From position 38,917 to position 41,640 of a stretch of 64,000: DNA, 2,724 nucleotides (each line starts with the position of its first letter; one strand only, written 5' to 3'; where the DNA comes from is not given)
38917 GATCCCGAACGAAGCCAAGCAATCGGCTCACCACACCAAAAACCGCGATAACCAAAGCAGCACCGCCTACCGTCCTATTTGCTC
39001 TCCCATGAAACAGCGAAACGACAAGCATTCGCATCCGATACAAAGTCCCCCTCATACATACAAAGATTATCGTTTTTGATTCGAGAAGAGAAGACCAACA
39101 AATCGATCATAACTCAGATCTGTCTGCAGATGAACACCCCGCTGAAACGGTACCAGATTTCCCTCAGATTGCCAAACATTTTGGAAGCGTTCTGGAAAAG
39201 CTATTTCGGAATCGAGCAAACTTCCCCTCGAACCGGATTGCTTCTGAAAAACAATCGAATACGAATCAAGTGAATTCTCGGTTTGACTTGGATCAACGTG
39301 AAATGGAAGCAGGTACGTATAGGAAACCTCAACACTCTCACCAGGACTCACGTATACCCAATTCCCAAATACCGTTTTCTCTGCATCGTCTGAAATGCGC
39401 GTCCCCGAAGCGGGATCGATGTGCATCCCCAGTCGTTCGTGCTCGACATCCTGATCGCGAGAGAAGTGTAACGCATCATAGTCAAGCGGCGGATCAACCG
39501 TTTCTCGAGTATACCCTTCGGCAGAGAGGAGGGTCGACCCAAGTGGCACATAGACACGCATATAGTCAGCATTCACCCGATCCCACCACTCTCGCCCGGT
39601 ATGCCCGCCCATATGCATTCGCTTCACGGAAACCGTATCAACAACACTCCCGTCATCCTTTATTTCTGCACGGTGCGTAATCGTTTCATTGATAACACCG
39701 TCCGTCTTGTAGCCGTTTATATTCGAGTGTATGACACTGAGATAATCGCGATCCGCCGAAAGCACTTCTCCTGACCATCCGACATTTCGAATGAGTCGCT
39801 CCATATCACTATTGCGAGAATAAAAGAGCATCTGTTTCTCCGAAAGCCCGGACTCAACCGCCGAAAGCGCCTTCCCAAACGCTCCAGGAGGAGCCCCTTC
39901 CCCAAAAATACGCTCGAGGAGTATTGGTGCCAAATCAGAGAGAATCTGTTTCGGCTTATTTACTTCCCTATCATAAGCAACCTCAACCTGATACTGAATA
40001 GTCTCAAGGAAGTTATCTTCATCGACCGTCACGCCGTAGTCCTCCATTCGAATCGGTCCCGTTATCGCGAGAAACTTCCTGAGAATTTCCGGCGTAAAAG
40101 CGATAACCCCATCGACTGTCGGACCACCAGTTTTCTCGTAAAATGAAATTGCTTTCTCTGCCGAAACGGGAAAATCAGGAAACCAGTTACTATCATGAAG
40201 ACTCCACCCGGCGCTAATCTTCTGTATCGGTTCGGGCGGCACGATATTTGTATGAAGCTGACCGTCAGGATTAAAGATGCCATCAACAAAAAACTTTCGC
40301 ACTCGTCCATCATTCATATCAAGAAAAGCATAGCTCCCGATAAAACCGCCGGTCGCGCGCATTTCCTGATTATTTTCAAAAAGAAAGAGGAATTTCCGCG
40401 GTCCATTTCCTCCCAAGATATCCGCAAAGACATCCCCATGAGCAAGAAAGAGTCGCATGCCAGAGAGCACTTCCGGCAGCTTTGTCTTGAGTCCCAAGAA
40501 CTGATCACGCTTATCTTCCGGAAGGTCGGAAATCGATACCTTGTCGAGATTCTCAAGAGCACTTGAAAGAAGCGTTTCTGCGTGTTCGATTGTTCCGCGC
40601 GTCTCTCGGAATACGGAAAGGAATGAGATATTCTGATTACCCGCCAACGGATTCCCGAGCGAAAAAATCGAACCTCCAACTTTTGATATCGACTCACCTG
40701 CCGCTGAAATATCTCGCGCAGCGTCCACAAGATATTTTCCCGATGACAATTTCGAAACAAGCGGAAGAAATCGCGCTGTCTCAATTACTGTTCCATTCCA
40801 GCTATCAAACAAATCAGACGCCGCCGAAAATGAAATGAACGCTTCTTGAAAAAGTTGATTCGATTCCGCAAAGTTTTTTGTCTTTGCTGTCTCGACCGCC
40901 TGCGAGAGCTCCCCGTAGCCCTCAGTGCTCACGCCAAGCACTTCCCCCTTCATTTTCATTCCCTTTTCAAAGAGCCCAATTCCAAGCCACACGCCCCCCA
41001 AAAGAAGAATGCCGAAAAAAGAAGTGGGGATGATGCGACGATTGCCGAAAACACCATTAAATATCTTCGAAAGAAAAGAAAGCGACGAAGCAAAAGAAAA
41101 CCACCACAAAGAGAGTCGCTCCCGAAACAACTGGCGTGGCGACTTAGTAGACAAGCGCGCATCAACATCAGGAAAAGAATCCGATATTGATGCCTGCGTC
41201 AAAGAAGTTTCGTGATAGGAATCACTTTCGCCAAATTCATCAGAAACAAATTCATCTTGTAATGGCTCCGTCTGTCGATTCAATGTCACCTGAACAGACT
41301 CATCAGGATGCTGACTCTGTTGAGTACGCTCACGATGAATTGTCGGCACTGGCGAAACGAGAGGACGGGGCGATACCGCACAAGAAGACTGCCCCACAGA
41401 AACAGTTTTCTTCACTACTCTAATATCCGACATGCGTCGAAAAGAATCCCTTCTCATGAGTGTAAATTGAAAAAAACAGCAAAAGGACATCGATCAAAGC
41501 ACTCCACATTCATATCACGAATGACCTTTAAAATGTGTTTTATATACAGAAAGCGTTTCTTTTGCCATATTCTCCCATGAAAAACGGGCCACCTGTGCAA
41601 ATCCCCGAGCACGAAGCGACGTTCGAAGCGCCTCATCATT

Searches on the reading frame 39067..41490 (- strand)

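Call 30: search_protein_families(library=pfam, proteins=[window:39067-41490:-], max_evalue=0.01)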
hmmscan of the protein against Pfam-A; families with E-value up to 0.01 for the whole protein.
window:39067-41490:- (807 aa): 1 family
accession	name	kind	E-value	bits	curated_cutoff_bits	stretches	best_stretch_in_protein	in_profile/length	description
PF13196.11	DUF4012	-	1.7e-30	106.9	28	1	362-501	1-142/144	Protein of unknown function (DUF4012)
